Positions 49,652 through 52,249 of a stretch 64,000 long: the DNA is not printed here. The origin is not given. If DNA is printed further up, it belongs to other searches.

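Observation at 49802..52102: Compact low-GC Mrr-nuclease / STAND-NTPase fusion (NLR- or Avs-like antiviral candidate)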

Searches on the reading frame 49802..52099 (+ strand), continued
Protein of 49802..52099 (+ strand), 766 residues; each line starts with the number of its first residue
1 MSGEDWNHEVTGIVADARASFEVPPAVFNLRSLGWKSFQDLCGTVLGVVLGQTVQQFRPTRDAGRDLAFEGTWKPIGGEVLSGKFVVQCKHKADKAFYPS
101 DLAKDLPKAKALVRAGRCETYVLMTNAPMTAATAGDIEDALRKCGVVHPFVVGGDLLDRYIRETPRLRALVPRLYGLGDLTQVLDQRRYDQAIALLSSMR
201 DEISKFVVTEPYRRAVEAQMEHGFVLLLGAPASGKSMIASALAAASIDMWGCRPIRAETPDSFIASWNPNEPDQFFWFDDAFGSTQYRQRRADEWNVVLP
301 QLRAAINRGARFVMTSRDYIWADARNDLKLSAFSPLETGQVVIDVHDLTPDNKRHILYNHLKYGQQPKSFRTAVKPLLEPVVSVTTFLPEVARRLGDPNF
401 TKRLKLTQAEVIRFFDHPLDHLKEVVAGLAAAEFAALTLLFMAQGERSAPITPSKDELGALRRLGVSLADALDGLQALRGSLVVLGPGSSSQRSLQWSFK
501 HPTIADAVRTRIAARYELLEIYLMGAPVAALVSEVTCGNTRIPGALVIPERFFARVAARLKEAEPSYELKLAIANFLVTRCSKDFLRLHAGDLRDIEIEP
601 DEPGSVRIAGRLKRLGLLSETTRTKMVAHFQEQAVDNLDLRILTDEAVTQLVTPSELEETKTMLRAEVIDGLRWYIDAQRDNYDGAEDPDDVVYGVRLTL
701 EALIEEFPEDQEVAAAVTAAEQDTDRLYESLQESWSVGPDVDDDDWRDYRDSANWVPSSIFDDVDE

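Call 72: find_encoding_contigs(protein=P0051, flank=8000, max_places=2)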
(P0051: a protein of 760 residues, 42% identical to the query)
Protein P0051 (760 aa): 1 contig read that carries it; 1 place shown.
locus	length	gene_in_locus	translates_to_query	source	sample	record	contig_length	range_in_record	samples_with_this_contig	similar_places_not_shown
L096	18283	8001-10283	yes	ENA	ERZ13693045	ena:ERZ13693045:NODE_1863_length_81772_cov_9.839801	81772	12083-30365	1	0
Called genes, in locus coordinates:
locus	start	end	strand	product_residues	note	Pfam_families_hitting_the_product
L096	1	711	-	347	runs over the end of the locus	PF25199:nSTAND_NTPase5 (weak), PF13191:AAA_16, PF13604:AAA_30 (faint), PF13401:AAA_22, PF24883:NPHP3_N (weak), PF00004:AAA, PF07728:AAA_5 (faint), PF22703:Cdc6_lid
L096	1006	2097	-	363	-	-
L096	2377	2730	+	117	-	-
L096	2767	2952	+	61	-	-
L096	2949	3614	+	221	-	PF04002:RadC, PF14464:Prok-JAB (faint)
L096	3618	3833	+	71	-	PF00125:Histone (weak), PF00808:CBFD_NFYB_HMF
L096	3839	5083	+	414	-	PF01555:N6_N4_Mtase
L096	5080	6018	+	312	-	PF01555:N6_N4_Mtase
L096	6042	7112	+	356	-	PF13191:AAA_16, PF00931:NB-ARC (faint), PF13401:AAA_22, PF00004:AAA (weak), PF22703:Cdc6_lid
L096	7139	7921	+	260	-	-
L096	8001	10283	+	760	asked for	PF20720:nSTAND3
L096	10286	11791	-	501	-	-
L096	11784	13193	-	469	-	PF13676:TIR_2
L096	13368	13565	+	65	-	-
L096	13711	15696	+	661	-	PF12161:HsdM_N, PF02384:N6_Mtase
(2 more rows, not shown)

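Call 77: search_solved_structures(query=A2, max_evalue=1, show_alignments=2)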
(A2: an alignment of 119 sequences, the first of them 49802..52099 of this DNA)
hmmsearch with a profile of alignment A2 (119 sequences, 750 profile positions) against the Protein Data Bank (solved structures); distinct sequences matched with E-value up to 1: 18.
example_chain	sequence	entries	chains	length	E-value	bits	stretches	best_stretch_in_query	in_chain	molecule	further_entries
1hs7_A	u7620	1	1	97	0.036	15.3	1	624-696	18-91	SYNTAXIN VAM3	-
3vjf_A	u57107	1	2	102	0.038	15.3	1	652-728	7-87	WA20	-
1f48_A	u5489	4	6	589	0.089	14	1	199-230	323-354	ARSENITE-TRANSLOCATING ATPASE | ARSENICAL PUMP-DRIVING ATPASE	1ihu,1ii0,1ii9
5djn_A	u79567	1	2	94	0.096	13.9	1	670-737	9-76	Kinesin-like protein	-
4zpx_A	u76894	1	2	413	0.21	12.8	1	198-224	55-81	ATP-dependent protease Lon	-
6egc_A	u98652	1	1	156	0.22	12.8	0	641-720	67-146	SC_2L4HC2_23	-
3k1j_A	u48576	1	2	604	0.27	12.5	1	198-224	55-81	ATP-dependent protease Lon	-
1p68_A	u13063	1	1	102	0.37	12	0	656-716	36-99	De novo designed protein S-824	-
5j0k_A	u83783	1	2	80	0.51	11.5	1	658-720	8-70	designed protein 2L4HC2_23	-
9nbl_A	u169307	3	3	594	0.59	11.3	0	201-226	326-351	Arsenite transporter ATPase-like protein,arsA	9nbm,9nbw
9nbo_A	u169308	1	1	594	0.64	11.2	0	201-226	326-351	Arsenite transporter ATPase-like protein,arsA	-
6emw_E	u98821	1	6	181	0.74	11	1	207-237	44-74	ATP-dependent Clp protease ATP-binding subunit ClpC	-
9fqr_G8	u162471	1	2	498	0.74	11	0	170-224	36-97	Adenylate kinase 8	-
9szv_E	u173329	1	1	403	0.75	11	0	659-720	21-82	26S proteasome regulatory subunit 10B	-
6epc_L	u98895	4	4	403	0.76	11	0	659-720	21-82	Proteasome 26S subunit, ATPase 6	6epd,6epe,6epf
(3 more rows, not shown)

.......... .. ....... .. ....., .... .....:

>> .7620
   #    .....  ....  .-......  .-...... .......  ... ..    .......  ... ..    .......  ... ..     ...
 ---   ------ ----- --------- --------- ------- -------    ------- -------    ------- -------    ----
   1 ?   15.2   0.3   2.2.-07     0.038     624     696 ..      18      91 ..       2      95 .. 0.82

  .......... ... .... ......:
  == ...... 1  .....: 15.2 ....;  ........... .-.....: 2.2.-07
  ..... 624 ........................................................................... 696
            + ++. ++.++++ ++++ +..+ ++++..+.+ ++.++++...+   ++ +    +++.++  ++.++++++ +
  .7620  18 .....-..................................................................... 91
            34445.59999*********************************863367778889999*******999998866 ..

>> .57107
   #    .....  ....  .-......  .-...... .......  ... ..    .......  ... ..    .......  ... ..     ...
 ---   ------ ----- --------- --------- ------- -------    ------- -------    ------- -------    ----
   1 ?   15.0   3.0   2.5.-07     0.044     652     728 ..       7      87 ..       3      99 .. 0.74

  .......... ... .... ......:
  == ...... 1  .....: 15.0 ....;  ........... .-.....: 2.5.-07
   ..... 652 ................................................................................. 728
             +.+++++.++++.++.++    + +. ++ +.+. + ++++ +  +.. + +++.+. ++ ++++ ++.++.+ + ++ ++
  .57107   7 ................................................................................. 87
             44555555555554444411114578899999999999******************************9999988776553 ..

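Call 84: search_protein_families(library=pfam, proteins=[L013:7251-10004:+, L066:7889-9934:+, L017:6377-8521:+, L074:7925-9784:+, L020:7799-9976:+, L029:6770-9955:+, L067:6895-9972:+, L058:3964-5676:+, L072:4150-7230:+], max_evalue=0.0001)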
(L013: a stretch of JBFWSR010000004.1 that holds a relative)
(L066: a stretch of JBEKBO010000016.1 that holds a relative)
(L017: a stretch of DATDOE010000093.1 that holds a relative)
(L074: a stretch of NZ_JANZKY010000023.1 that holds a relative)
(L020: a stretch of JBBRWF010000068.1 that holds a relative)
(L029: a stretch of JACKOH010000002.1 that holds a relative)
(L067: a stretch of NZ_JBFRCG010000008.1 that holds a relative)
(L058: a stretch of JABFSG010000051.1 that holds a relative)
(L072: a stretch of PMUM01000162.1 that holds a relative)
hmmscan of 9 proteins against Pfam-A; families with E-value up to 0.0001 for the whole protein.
L013:7251-10004:+ (918 aa): 5 families
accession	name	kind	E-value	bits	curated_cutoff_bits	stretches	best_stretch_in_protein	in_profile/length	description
PF02463.25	SMC_N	-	1.1e-15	58.2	40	2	533-746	135-208/220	RecF/RecN/SMC N terminal domain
PF13476.12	AAA_23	-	8.4e-11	43.3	27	1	117-172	1-55/201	AAA domain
PF13304.12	AAA_21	-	3.7e-08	34.2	27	0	618-740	159-303/304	AAA domain, putative AbiEii toxin, Type IV TA system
PF13166.12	AAA_13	-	8e-06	25.3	36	0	133-163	13-43/713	AAA domain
PF13175.12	AAA_15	-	3.2e-05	24.2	32.1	0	115-158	3-45/374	AAA ATPase domain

L066:7889-9934:+ (682 aa): 5 families
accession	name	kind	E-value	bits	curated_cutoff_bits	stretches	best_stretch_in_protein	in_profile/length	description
PF02463.25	SMC_N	-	6e-15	55.7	40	1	3-625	2-195/220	RecF/RecN/SMC N terminal domain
PF13476.12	AAA_23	-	1.5e-13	52.3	27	1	7-105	3-99/201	AAA domain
PF13175.12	AAA_15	-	8.1e-09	36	32.1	1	1-51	1-50/374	AAA ATPase domain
PF13304.12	AAA_21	-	1.3e-08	35.7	27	0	26-48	1-23/304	AAA domain, putative AbiEii toxin, Type IV TA system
PF13555.12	AAA_29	-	1.1e-06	28.7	27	1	11-51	9-49/61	P-loop containing region of AAA domain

L017:6377-8521:+ (715 aa): 3 families
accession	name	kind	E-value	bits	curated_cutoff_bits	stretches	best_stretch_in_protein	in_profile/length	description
PF13476.12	AAA_23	-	5e-15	57.1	27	1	5-189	1-169/201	AAA domain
PF02463.25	SMC_N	-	7.2e-12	45.6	40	1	4-52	3-52/220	RecF/RecN/SMC N terminal domain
PF13166.12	AAA_13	-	5.7e-06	25.7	36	0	499-682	403-589/713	AAA domain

L074:7925-9784:+ (620 aa): 5 families
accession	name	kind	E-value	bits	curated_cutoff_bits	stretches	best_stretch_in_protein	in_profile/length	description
PF13175.12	AAA_15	-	7.7e-85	286.2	32.1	1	13-387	1-374/374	AAA ATPase domain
PF13304.12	AAA_21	-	2.3e-17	64.5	27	1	240-386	169-302/304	AAA domain, putative AbiEii toxin, Type IV TA system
PF11398.14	DUF2813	-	3.6e-09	36.9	21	0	13-77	1-66/372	Protein of unknown function (DUF2813)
PF13476.12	AAA_23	-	1.5e-08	36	27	1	18-163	2-124/201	AAA domain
PF02463.25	SMC_N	-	1.3e-06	28.4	40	1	15-57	2-46/220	RecF/RecN/SMC N terminal domain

L020:7799-9976:+ (726 aa): 7 families
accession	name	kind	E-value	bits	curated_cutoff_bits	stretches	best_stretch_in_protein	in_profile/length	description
PF13175.12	AAA_15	-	3.9e-36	125.9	32.1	1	1-413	1-372/374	AAA ATPase domain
PF13304.12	AAA_21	-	3.5e-15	57.3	27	2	371-412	258-300/304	AAA domain, putative AbiEii toxin, Type IV TA system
PF20469.4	OLD-like_TOPRIM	-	1e-14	55.3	23.2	1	468-535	1-67/67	Overcoming lysogenization defect protein-like, TOPRIM domain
PF11398.14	DUF2813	-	1.8e-08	34.6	21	1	1-51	1-51/372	Protein of unknown function (DUF2813)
PF02463.25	SMC_N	-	1.4e-05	25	40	0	3-50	2-52/220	RecF/RecN/SMC N terminal domain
PF13476.12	AAA_23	-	3.2e-05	25.1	27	1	6-150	2-130/201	AAA domain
PF13514.12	AAA_27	-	3.2e-05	24.1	22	1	1-75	1-80/206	AAA domain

L029:6770-9955:+ (1062 aa): 3 families
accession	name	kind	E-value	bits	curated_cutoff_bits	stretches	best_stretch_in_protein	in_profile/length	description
PF02463.25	SMC_N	-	3.5e-13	49.9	40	1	235-281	1-49/220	RecF/RecN/SMC N terminal domain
PF13304.12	AAA_21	-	3e-07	31.3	27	0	258-383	1-154/304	AAA domain, putative AbiEii toxin, Type IV TA system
PF13175.12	AAA_15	-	1.4e-05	25.4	32.1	0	236-278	3-45/374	AAA ATPase domain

L067:6895-9972:+ (1026 aa): 5 families
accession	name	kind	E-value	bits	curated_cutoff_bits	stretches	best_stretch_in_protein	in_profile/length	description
PF02463.25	SMC_N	-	8.3e-13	48.7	40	1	199-245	1-49/220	RecF/RecN/SMC N terminal domain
PF13476.12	AAA_23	-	1e-08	36.5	27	1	202-256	1-55/201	AAA domain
PF13175.12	AAA_15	-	1.6e-08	35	32.1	1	200-241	3-44/374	AAA ATPase domain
PF13304.12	AAA_21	-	2.1e-08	35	27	0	222-243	1-22/304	AAA domain, putative AbiEii toxin, Type IV TA system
PF13166.12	AAA_13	-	2.2e-06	27.1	36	0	826-998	393-568/713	AAA domain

L058:3964-5676:+ (571 aa): 1 family
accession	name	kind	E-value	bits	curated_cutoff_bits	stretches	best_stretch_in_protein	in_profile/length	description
PF01420.25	Methylase_S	-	5.3e-30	105.3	22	2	85-260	1-161/168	Type I restriction modification DNA specificity domain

L072:4150-7230:+ (1027 aa): 4 families
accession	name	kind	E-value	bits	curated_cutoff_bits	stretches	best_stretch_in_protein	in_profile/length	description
PF00270.35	DEAD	-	6.1e-21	75.3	26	1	307-468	4-160/167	DEAD/DEAH box helicase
PF00656.27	Peptidase_C14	-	4.3e-13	49.9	21.4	1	23-242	3-221/233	Caspase domain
PF00271.37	Helicase_C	-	5.9e-07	30.2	23.5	1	606-681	44-110/110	Helicase conserved C-terminal domain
PF21280.2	Helicase_dom4_arc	-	9e-06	26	27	1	878-962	49-124/125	Archaeal helicase, domain 4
